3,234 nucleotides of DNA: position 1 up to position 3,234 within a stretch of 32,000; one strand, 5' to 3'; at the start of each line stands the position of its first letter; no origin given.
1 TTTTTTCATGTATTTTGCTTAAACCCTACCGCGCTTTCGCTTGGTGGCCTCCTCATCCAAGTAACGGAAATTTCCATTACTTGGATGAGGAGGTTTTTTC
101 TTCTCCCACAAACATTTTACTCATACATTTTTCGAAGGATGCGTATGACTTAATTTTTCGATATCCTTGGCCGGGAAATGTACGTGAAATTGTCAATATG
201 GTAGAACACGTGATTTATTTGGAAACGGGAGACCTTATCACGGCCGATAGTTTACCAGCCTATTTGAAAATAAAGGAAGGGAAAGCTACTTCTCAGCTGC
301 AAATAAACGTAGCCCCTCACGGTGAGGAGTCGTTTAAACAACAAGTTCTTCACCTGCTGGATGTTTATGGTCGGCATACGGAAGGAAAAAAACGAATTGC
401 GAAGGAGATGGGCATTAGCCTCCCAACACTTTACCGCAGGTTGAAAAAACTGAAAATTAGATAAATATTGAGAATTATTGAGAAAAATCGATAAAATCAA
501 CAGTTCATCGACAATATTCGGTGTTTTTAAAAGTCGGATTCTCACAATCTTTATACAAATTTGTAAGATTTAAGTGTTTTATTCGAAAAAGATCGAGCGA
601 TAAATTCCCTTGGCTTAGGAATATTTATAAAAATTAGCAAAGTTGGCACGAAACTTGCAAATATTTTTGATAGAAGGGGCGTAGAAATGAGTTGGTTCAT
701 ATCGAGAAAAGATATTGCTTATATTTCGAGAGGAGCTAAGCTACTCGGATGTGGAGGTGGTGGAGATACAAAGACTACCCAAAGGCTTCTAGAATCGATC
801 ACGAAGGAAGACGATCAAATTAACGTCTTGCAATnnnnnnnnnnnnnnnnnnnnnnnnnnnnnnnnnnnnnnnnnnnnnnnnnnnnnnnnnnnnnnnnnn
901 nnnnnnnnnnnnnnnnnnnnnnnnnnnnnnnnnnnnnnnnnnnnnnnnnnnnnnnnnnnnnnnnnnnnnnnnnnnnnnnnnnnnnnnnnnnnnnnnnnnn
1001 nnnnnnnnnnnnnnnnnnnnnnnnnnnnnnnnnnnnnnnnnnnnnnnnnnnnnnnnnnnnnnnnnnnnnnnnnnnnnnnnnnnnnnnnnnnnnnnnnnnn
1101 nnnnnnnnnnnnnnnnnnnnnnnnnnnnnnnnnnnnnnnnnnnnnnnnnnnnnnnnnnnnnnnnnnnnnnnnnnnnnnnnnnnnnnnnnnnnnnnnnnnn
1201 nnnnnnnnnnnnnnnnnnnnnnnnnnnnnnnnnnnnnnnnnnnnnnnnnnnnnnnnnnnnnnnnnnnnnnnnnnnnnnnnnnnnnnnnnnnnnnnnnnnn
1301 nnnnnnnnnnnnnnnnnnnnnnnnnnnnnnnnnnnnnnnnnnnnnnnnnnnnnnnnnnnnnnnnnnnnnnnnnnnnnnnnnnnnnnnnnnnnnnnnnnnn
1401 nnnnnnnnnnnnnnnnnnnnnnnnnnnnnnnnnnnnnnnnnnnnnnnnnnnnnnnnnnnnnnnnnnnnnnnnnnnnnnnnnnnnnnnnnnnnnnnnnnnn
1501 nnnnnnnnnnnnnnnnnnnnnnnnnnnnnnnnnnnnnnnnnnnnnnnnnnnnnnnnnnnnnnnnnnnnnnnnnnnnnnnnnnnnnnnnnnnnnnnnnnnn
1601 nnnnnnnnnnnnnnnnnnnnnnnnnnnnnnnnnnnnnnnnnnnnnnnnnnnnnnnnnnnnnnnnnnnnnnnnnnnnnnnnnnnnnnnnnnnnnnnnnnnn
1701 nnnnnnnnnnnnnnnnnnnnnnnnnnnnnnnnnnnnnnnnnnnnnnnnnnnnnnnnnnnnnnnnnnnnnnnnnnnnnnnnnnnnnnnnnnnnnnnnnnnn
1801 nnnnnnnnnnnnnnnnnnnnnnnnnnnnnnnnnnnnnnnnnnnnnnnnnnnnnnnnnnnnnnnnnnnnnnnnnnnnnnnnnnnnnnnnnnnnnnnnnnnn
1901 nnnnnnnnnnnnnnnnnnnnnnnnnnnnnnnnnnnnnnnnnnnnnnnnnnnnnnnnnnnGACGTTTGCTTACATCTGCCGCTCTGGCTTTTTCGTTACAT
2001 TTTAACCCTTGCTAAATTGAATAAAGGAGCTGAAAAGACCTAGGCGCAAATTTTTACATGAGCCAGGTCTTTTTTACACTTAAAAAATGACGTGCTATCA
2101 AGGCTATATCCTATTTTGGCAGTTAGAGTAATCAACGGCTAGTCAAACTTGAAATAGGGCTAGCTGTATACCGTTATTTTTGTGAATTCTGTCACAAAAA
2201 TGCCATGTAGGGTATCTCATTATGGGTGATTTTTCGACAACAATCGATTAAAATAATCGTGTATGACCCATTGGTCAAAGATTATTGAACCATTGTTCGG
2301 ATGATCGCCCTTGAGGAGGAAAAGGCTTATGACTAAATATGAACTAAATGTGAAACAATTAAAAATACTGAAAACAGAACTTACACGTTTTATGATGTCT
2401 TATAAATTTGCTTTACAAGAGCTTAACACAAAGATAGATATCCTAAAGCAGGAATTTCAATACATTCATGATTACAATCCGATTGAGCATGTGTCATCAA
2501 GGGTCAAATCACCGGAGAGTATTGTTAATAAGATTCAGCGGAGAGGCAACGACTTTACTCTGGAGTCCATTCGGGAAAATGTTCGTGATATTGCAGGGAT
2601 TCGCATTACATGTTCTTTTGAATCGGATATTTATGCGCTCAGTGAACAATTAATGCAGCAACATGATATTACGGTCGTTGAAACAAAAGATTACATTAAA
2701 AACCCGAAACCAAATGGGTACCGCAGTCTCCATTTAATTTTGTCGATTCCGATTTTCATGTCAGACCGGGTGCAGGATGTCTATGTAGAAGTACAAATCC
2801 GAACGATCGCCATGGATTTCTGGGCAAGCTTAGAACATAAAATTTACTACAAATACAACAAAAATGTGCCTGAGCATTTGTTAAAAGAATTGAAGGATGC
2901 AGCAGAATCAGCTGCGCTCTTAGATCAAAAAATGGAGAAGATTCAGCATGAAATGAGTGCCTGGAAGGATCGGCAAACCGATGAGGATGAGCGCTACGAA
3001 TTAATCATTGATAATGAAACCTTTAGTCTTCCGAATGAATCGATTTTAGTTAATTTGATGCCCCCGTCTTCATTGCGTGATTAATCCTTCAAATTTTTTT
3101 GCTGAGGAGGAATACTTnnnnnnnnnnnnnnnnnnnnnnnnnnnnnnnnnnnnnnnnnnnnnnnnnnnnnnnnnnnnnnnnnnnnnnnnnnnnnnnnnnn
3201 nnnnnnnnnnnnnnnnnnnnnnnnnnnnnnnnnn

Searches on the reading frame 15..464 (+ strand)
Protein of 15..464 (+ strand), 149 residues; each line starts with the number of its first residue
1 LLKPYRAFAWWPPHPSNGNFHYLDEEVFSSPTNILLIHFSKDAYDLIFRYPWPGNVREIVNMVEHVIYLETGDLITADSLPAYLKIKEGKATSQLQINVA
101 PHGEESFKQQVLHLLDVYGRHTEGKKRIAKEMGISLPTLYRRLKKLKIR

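Call 35: search_protein_families(library=pfam, proteins=[window:15-464:+], max_evalue=0.01)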
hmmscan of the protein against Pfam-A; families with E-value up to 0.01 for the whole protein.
window:15-464:+ (149 aa): 5 families
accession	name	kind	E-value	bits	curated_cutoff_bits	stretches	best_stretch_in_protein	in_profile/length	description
PF25601.1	AAA_lid_14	-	8.8e-14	51.5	27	1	38-92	27-82/87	AAA+ ATPase lid domain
PF02954.25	HTH_8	-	0.00022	21.3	22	1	125-146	21-42/42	Bacterial regulatory protein, Fis family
PF13556.12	HTH_30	-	0.0015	18.7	27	1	112-146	2-36/59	PucR C-terminal helix-turn-helix domain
PF13412.12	HTH_24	-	0.0055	16.7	21.9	1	126-146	21-41/48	Winged helix-turn-helix DNA-binding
PF12840.13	HTH_20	-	0.0096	16.3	27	0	128-147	24-43/51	Helix-turn-helix domain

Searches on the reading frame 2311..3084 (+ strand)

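Call 35: search_protein_families(library=pfam, proteins=[window:2311-3084:+], max_evalue=0.01)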
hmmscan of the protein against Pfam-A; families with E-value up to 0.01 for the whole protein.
window:2311-3084:+ (257 aa): 1 family
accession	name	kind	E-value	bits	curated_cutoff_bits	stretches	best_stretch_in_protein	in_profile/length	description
PF04607.23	RelA_SpoT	-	3.1e-36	124.5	27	1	63-184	1-112/113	Region found in RelA / SpoT proteins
